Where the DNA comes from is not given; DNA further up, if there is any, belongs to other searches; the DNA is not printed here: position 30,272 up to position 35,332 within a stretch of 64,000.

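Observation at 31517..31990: In-frame 147 nt tandem repeats encode the coiled-coil ruler and could vary its length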

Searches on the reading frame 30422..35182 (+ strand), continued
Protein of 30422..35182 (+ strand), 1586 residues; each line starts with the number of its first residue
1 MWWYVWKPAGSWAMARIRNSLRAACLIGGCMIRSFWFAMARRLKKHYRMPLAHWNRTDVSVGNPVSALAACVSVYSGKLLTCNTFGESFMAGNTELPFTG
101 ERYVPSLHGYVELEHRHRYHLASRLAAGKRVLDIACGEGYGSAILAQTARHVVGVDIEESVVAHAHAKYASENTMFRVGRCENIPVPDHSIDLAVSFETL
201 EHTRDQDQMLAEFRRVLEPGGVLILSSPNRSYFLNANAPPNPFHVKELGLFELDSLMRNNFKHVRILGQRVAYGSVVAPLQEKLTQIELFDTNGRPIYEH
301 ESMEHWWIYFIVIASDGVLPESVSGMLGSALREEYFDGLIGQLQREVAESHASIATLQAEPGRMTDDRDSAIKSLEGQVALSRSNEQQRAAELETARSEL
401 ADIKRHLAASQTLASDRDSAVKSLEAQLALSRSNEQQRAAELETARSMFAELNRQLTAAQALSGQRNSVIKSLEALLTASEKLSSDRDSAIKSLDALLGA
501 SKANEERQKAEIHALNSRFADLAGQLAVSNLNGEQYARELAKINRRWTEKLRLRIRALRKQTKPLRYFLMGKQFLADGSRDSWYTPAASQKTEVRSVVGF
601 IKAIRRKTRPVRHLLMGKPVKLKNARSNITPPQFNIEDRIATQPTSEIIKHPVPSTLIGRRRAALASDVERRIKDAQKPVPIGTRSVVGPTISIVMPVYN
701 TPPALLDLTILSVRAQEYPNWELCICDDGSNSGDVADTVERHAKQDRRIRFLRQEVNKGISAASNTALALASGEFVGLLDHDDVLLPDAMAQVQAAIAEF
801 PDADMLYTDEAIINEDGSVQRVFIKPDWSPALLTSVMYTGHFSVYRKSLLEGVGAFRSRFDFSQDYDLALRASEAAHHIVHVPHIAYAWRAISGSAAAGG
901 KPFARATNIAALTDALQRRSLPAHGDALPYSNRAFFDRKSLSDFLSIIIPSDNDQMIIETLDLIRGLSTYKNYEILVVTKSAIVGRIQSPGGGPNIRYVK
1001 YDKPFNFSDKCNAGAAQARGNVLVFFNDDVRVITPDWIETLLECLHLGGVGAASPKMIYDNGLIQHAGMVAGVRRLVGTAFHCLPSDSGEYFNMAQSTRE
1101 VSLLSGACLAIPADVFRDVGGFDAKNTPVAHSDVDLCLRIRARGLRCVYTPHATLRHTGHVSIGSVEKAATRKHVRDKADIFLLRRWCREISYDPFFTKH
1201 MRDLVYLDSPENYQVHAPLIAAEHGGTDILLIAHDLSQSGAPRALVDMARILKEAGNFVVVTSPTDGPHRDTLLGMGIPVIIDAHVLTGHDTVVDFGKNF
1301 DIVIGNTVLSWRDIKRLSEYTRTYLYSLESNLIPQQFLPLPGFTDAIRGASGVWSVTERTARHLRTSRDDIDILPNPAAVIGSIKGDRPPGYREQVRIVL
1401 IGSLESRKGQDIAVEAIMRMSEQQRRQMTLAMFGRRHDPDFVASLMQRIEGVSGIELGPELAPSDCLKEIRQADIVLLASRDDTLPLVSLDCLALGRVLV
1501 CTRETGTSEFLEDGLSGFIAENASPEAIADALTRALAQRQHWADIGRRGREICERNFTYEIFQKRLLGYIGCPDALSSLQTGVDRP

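Call 15: find_related_loci(query=A1, collection=genome_contigs, flank=8000)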
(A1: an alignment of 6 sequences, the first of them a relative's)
Query A1 (1497 aa) in genome_contigs; peptide patterns used: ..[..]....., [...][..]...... (x = any residue, [..] = any of these).
600 stretches matched a pattern (row limit reached: there are more); 532 encode a relative of the query (tblastn E <= 1e-3); the best 80 are kept; 80 distinct loci.
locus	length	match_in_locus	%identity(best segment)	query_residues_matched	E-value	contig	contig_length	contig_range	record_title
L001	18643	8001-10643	41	601-1482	0e+0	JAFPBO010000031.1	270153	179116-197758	MAG: Loktanella sp. isolate RGIG994 Dairy_cattle_Rectum.Co__c2286853, whole genome shotgun sequence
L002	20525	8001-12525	41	601-1426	0e+0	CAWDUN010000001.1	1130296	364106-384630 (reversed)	MAG: uncultured Verrucomicrobiae bacterium isolate MFD05442.bin.1.45 genome assembly, contig: contig_1011, whole genome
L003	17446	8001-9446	42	601-1075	5e-110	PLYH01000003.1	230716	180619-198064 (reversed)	MAG: Candidatus Peregrinibacteria bacterium isolate palsa_1335 73.20120700_P3D.295_contig_21213, whole genome shotgun se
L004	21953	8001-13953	41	600-1112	7e-108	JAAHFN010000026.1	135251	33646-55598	MAG: Oscillatoria sp. SIO1A7 1A7_NODE_26, whole genome shotgun sequence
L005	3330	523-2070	42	601-1112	4e-109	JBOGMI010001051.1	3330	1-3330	MAG: Bryobacteraceae bacterium isolate TC-S_maxbin2.bin.66_sub k127_1557202, whole genome shotgun sequence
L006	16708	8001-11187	39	599-1112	3e-104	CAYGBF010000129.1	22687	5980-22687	MAG TPA_asm: uncultured Eubacteriales bacterium isolate ERP108616_co1_39 genome assembly, contig: k119_783659, whole gen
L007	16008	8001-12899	37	95-1114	5e-104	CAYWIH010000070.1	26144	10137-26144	MAG TPA_asm: uncultured bacterium isolate SRP128890_co1_229 genome assembly, contig: NODE_3129_length_26144_cov_9.497374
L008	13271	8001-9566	39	601-1112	2e-103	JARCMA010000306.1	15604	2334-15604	MAG: Microcoleus sp. MP8IB2.171 k99_911457, whole genome shotgun sequence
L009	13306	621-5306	40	601-1112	4e-103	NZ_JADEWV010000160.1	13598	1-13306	Microcoleus sp. LEGE 07076 NODE_317_length_13598_cov_4.34771, whole genome shotgun sequence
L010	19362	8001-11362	40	600-1112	2e-102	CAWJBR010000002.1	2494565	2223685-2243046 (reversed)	MAG: uncultured Phycisphaerales bacterium isolate MFD04492.bin.1.43 genome assembly, contig: contig_21699, whole genome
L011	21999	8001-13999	39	601-1112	7e-102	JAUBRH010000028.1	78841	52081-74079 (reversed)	Microcoleus sp. N9_A2 NODE_63_length_78841_cov_67.199469, whole genome shotgun sequence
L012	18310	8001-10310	38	97-1112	3e-101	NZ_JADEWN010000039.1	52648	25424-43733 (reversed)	Gloeocapsopsis crepidinum LEGE 06123 NODE_39_length_52648_cov_10.9433, whole genome shotgun sequence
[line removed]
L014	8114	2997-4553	37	601-1112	5e-100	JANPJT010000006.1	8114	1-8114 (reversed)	MAG: Pseudomonadota bacterium isolate VAR_61_metabat_364 VAR_61_k141_2458810, whole genome shotgun sequence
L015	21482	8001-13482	38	601-1112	2e-103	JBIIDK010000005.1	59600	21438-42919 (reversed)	MAG: Planktothrix sp. isolate ME2000-08-17pf_3300042335_group1_bin17 Rohwer_bin1249_scaffold_172_c1, whole genome shotgu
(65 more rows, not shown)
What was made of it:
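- Tried and rejected: Genome scan (call 15).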

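Call 16: list_cluster_members(proteins=[P0001, P0002, P0003, P0004, P0005, P0006])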
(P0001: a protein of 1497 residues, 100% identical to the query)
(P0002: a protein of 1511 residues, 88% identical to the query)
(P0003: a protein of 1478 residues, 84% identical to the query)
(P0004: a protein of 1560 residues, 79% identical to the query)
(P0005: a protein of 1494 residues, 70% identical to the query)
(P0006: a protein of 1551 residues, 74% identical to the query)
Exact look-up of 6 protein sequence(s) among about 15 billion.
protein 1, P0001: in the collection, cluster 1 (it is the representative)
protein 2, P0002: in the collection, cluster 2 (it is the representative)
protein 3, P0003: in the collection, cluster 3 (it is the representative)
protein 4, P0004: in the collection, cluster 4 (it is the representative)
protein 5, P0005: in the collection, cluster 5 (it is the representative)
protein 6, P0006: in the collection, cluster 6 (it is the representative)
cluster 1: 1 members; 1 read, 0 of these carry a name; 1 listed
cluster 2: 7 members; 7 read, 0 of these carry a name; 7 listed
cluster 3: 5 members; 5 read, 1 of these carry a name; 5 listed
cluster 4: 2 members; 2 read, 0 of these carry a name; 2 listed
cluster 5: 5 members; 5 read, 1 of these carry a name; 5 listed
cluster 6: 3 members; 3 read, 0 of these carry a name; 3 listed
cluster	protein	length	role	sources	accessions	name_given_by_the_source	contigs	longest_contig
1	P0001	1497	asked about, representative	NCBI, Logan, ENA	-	-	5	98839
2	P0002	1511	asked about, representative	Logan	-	-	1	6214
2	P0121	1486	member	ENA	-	-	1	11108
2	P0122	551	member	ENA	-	-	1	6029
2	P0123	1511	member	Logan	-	-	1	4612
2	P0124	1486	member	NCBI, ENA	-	-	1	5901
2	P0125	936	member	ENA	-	-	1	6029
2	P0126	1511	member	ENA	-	-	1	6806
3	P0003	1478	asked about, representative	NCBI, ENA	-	-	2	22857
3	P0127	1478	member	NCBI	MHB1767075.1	MAG: glycosyltransferase [Phycisphaerae bacterium]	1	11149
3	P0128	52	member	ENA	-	-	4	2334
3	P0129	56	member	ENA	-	-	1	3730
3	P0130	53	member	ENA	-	-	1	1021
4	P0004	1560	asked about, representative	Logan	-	-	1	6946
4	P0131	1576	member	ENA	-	-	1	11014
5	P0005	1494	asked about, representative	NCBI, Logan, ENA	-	-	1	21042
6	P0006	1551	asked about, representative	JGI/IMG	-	-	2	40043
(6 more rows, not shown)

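Call 17: find_encoding_contigs(protein=P0001, flank=3000, max_places=6)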
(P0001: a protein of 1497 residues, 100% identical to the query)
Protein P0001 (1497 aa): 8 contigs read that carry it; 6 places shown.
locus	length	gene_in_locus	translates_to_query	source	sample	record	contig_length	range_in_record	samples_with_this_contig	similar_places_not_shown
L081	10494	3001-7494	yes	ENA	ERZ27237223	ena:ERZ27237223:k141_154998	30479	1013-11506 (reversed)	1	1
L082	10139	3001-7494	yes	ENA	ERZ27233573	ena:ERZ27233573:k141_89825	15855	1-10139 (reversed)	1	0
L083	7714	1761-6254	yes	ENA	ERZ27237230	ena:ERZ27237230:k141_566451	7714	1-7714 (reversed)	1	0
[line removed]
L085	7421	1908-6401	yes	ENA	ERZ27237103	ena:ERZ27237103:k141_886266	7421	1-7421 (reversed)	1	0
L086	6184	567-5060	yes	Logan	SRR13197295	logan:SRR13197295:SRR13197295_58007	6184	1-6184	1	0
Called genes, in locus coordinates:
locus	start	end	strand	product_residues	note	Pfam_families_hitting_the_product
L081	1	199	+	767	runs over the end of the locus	PF13439:Glyco_transf_4, PF13579:Glyco_trans_4_4, PF00534:Glycos_transf_1, PF13692:Glyco_trans_1_4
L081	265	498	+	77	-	PF01402:RHH_1 (weak)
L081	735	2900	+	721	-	PF00664:ABC_membrane, PF00005:ABC_tran, PF02463:SMC_N (faint)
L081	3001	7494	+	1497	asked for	PF01209:Ubie_methyltran, PF08241:Methyltransf_11, PF08242:Methyltransf_12, PF13489:Methyltransf_23, PF13649:Methyltransf_25, PF13847:Methyltransf_31, PF00535:Glycos_transf_2, PF13641:Glyco_tranf_2_3, +9 more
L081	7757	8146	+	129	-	-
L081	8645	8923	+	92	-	-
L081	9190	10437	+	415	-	PF13173:AAA_14, PF13635:DUF4143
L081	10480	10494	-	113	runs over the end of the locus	PF01934:HepT-like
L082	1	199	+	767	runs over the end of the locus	PF13439:Glyco_transf_4, PF13579:Glyco_trans_4_4, PF00534:Glycos_transf_1, PF13692:Glyco_trans_1_4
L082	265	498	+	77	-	PF01402:RHH_1 (weak)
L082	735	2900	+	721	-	PF00664:ABC_membrane, PF00005:ABC_tran, PF02463:SMC_N (faint)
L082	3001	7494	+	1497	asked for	PF01209:Ubie_methyltran, PF08241:Methyltransf_11, PF08242:Methyltransf_12, PF13489:Methyltransf_23, PF13649:Methyltransf_25, PF13847:Methyltransf_31, PF00535:Glycos_transf_2, PF13641:Glyco_tranf_2_3, +9 more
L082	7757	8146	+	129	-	-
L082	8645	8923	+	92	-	-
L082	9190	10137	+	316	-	?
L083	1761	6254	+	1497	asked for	PF01209:Ubie_methyltran, PF08241:Methyltransf_11, PF08242:Methyltransf_12, PF13489:Methyltransf_23, PF13649:Methyltransf_25, PF13847:Methyltransf_31, PF00535:Glycos_transf_2, PF13641:Glyco_tranf_2_3, +9 more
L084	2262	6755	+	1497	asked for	PF01209:Ubie_methyltran, PF08241:Methyltransf_11, PF08242:Methyltransf_12, PF13489:Methyltransf_23, PF13649:Methyltransf_25, PF13847:Methyltransf_31, PF00535:Glycos_transf_2, PF13641:Glyco_tranf_2_3, +9 more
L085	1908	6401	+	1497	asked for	PF01209:Ubie_methyltran, PF08241:Methyltransf_11, PF08242:Methyltransf_12, PF13489:Methyltransf_23, PF13649:Methyltransf_25, PF13847:Methyltransf_31, PF00535:Glycos_transf_2, PF13641:Glyco_tranf_2_3, +9 more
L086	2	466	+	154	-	?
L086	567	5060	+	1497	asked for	PF01209:Ubie_methyltran, PF08241:Methyltransf_11, PF08242:Methyltransf_12, PF13489:Methyltransf_23, PF13649:Methyltransf_25, PF13847:Methyltransf_31, PF00535:Glycos_transf_2, PF13641:Glyco_tranf_2_3, +9 more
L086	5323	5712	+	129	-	-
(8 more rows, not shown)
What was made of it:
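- The window appears to come from a metagenome-assembled genome (calls 16, 17).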

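Call 25: find_encoding_contigs(protein=P0002, flank=1000, max_places=1)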
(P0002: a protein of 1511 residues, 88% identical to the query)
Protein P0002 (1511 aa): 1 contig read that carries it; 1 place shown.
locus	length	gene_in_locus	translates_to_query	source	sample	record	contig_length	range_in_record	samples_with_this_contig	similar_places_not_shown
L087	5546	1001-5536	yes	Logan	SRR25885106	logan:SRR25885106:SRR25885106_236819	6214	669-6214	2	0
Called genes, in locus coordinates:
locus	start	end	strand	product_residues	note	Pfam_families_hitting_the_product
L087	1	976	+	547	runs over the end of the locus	?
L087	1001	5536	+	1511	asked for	PF13489:Methyltransf_23, PF01209:Ubie_methyltran, PF08241:Methyltransf_11, PF08242:Methyltransf_12, PF13649:Methyltransf_25, PF13847:Methyltransf_31, PF00535:Glycos_transf_2, PF00535:Glycos_transf_2, +9 more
